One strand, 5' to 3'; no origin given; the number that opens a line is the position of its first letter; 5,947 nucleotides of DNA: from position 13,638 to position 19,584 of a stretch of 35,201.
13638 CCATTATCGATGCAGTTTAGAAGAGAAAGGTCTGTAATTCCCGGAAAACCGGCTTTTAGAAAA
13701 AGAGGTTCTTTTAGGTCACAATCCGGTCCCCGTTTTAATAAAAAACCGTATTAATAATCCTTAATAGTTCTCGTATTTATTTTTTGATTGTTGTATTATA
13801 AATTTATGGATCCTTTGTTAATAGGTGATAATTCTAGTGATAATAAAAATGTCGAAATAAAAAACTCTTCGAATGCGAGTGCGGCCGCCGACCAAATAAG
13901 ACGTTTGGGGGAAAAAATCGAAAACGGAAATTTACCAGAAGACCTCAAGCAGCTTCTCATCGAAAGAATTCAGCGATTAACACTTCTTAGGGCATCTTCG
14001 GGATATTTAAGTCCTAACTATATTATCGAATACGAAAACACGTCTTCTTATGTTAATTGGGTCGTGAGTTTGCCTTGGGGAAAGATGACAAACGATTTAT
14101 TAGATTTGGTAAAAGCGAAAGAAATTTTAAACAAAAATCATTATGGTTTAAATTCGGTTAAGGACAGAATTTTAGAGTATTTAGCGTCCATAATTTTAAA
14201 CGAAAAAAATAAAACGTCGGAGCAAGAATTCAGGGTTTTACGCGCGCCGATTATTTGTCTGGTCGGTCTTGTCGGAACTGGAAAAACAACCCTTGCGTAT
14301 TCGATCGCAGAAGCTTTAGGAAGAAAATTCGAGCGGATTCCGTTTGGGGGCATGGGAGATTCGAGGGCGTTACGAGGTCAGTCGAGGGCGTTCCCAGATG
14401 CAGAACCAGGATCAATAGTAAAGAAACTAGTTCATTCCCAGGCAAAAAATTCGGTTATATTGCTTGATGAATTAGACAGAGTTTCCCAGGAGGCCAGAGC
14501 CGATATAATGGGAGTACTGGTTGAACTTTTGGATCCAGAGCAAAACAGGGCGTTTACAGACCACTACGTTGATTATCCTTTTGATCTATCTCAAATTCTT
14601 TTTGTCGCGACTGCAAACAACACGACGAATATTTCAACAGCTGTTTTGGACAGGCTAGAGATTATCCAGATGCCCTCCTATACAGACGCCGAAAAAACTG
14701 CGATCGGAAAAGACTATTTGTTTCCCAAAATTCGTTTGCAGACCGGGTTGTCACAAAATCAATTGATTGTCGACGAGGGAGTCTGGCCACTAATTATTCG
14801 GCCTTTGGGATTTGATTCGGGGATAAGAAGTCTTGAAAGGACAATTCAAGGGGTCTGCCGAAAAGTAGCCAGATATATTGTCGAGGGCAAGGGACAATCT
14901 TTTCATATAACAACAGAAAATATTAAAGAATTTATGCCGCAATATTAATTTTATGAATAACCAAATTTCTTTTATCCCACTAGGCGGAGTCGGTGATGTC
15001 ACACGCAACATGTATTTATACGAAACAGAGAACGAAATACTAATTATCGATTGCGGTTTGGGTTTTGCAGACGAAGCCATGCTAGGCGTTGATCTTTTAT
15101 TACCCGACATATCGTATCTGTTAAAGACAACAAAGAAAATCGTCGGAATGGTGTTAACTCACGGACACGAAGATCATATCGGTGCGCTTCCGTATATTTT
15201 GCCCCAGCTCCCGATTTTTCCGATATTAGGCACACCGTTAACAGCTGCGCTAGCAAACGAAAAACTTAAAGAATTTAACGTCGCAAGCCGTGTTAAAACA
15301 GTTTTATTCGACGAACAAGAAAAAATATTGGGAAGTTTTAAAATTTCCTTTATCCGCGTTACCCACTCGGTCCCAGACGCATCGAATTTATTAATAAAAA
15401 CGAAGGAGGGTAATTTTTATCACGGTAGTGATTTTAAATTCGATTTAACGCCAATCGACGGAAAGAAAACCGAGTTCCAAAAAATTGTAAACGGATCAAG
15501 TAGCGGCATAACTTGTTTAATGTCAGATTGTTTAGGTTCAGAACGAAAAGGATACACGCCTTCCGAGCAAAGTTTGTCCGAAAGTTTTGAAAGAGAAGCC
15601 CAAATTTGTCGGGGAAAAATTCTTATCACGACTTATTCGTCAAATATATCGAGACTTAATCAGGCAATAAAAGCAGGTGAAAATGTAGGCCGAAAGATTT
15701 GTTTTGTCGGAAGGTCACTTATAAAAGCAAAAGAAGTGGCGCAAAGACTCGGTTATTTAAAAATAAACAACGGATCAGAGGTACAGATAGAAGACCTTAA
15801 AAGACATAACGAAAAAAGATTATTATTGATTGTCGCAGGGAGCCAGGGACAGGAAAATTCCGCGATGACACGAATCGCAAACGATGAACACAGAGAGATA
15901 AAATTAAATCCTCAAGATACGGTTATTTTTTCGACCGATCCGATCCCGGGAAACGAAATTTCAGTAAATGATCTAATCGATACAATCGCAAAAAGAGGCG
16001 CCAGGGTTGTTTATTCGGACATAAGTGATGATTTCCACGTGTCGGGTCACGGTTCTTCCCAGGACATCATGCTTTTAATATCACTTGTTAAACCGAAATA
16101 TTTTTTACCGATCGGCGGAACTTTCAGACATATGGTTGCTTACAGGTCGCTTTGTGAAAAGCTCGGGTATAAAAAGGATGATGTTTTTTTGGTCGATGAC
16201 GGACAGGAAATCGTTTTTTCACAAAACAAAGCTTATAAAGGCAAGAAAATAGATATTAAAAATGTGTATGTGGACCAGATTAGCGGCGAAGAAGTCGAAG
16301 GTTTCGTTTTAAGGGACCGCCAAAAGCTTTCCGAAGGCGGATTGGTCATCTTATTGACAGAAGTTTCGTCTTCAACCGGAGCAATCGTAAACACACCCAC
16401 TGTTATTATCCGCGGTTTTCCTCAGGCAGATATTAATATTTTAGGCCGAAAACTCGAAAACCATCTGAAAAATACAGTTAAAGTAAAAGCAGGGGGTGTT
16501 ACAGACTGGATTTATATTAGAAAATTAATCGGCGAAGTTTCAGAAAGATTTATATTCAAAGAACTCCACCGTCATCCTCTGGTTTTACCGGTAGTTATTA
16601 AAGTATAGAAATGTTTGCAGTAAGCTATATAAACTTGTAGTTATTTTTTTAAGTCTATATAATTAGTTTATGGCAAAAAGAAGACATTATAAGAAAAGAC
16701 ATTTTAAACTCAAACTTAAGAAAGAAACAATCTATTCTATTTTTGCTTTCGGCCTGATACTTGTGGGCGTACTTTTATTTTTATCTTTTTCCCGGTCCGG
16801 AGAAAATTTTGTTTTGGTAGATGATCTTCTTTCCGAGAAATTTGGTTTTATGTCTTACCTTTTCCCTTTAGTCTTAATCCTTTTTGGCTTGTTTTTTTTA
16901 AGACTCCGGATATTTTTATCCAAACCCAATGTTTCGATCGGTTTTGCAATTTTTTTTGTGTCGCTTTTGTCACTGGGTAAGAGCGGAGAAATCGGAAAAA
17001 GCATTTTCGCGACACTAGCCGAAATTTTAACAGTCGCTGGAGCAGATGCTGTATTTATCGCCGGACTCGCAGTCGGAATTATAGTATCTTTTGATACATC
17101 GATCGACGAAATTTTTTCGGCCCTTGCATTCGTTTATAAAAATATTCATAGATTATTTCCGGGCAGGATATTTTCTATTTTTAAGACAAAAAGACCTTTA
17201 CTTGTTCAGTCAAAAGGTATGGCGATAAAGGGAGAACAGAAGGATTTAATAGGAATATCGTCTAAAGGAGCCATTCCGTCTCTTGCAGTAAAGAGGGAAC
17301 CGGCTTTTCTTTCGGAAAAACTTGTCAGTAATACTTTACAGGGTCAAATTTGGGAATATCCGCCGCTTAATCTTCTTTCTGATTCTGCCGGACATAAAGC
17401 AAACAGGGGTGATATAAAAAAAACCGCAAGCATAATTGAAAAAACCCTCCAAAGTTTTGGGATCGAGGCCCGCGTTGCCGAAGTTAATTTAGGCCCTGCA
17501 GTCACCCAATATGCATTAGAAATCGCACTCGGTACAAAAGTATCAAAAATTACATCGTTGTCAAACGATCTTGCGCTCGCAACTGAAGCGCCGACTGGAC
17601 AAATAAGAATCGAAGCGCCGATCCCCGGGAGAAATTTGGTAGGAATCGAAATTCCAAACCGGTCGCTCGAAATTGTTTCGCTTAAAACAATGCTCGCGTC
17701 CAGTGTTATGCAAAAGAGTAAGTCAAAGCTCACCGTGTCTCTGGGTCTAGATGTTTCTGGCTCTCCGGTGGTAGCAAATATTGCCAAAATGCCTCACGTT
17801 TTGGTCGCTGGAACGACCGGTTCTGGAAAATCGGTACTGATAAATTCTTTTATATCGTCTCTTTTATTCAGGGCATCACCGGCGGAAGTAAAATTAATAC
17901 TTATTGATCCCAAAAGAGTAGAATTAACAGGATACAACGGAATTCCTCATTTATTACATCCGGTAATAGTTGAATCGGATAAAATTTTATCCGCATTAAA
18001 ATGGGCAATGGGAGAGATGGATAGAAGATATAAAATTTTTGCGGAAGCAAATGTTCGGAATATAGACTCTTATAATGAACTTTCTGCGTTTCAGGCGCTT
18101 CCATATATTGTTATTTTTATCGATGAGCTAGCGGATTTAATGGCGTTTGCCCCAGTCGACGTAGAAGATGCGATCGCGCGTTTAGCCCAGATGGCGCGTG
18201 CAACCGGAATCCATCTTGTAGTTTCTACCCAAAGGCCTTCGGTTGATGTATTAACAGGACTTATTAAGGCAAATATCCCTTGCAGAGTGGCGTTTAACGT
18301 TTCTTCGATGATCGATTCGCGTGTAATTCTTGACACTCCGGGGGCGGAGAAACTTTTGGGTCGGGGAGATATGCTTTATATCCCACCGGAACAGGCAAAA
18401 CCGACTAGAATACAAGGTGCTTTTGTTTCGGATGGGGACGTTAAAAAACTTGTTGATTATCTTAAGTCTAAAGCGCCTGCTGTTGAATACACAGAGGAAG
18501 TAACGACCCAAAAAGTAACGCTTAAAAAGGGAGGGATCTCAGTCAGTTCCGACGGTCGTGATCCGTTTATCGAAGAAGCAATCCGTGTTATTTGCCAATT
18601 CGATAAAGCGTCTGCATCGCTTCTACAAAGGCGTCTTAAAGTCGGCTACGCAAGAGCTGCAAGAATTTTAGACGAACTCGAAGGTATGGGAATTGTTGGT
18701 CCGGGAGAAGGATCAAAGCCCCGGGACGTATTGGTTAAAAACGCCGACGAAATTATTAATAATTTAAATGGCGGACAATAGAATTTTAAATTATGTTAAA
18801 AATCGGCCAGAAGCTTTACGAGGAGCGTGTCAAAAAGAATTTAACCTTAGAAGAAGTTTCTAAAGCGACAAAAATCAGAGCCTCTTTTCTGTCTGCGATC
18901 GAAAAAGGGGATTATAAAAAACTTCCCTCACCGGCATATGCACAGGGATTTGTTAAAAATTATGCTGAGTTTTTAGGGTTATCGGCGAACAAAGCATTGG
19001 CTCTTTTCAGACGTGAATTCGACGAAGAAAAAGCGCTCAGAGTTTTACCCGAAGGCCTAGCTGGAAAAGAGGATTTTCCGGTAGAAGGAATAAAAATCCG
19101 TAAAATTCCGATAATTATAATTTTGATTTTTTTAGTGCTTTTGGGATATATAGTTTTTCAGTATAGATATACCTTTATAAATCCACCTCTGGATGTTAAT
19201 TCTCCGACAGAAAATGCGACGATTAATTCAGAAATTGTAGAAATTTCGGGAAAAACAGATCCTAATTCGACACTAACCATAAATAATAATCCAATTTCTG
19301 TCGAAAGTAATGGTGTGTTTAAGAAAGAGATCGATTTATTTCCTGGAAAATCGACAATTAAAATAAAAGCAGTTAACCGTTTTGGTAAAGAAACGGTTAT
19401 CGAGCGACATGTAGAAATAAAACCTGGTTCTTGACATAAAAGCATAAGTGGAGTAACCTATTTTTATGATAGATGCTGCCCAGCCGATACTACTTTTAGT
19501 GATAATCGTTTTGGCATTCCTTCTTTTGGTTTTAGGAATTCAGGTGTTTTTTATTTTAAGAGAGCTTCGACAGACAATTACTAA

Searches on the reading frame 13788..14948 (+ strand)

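Call 76: search_protein_families(library=pfam, proteins=[window:13788-14948:+], max_evalue=0.00001)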
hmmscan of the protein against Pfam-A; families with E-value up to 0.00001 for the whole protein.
window:13788-14948:+ (386 aa): 3 families
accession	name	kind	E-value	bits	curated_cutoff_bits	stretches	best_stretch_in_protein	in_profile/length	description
PF00004.35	AAA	-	2.2e-17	64.2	21.2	1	156-294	1-127/131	ATPase family associated with various cellular activities (AAA)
PF22667.2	Lon_lid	-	1.8e-10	40.8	27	1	319-368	3-52/57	Lon protease AAA+ ATPase lid domain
PF07728.20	AAA_5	-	3.3e-08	34.1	22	1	156-289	2-138/139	AAA domain (dynein-related subfamily)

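Call 85: search_protein_families(library=ncbifam, proteins=[window:13788-14948:+], max_evalue=0.001)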
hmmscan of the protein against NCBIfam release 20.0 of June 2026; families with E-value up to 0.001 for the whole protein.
window:13788-14948:+ (386 aa): 7 families
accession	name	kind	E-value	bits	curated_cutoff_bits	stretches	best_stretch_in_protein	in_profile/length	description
TIGR00763.1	lon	equivalog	3.9e-96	323.3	608.05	1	34-371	252-571/795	endopeptidase La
NF008053.0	PRK10787.1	equivalog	9.6e-75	252.1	891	1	29-383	243-579/784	endopeptidase La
NF047784.1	MadB_ATPase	equivalog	0.00015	21.1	475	0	157-195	37-76/298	MadB family AAA-type ATPase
TIGR02639.1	ClpA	equivalog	0.00019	19.8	993.15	1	142-280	474-608/734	ATP-dependent Clp protease ATP-binding subunit ClpA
NF003229.0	PRK04195.1-5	equivalog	0.00044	19.1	280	1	155-246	46-129/413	replication factor C large subunit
NF006015.0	PRK08154.1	subfamily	0.00045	19.5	204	1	141-182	124-165/314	anaerobic benzoate catabolism transcriptional regulator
TIGR02880.1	cbbX_cfxQ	equivalog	0.00092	18.6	459.25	0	112-177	18-82/284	CbbX protein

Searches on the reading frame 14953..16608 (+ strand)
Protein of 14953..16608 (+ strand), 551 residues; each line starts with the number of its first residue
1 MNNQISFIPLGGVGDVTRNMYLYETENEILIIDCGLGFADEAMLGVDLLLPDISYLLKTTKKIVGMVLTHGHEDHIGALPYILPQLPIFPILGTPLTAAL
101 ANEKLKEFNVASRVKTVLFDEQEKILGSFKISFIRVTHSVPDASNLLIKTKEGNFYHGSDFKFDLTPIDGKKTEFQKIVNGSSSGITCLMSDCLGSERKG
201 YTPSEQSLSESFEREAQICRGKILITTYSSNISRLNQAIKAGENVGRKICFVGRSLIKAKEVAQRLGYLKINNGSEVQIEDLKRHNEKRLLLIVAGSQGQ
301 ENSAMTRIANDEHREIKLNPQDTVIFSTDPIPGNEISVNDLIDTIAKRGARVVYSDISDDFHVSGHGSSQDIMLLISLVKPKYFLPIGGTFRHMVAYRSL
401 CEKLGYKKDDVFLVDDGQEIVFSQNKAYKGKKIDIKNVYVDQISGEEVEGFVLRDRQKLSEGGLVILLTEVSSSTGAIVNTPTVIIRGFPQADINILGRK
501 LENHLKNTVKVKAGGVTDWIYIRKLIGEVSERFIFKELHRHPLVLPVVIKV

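Call 76: search_protein_families(library=pfam, proteins=[window:14953-16608:+], max_evalue=0.00001)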
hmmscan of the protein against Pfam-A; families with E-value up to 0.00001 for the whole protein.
window:14953-16608:+ (551 aa): 5 families
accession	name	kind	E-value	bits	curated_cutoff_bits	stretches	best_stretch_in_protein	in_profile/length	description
PF22505.1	RNase_J_b_CASP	-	1.1e-41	142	27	1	221-344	2-125/126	Ribonuclease J, beta-CASP domain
PF17770.6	RNase_J_C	-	1.5e-17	64.9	23.8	1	452-551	1-102/102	Ribonuclease J C-terminal domain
PF00753.33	Lactamase_B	-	1.4e-11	45.1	22.7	1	14-107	2-88/196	Metallo-beta-lactamase superfamily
PF07521.17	RMMBL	-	8.6e-08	32.5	21.6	1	361-407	11-59/63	Zn-dependent metallo-hydrolase RNA specificity domain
PF12706.13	Lactamase_B_2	-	1.4e-07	31.8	27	1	31-162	4-144/200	Beta-lactamase superfamily domain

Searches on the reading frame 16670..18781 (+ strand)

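Call 76: search_protein_families(library=pfam, proteins=[window:16670-18781:+], max_evalue=0.00001)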
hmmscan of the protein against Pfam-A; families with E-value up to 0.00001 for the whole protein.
window:16670-18781:+ (703 aa): 3 families
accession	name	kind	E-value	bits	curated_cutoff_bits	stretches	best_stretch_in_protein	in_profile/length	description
PF01580.24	FtsK_SpoIIIE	-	9.2e-62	208.8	24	1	338-525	2-221/221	FtsK/SpoIIIE family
PF17854.6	FtsK_alpha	-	5.4e-28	97.6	22.9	1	231-330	2-101/101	FtsK alpha domain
PF09397.16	FtsK_gamma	-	7e-25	87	30.6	1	630-689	3-62/63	Ftsk gamma domain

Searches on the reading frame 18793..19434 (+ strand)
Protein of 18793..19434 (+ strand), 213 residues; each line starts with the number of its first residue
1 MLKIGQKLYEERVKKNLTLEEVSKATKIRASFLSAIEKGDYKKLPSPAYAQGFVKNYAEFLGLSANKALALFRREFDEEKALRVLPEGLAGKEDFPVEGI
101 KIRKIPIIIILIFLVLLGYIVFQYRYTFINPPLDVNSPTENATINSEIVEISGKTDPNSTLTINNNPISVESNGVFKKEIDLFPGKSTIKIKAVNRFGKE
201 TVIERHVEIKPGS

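Call 76: search_protein_families(library=pfam, proteins=[window:18793-19434:+], max_evalue=0.00001)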
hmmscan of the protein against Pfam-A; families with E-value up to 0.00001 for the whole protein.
window:18793-19434:+ (213 aa): 4 families
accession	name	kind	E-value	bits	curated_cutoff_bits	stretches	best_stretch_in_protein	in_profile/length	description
PF13413.12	HTH_25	-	8.8e-23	80.3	24.6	1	8-66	2-60/62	Helix-turn-helix domain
PF09136.16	Glucodextran_B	-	9.4e-13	48.3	27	1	131-208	1-80/83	Glucodextranase, domain B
PF12844.13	HTH_19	-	2.1e-10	40.8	30.2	1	5-69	1-59/64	Helix-turn-helix domain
PF01381.28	HTH_3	-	4.5e-06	27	23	1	8-51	1-42/55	Helix-turn-helix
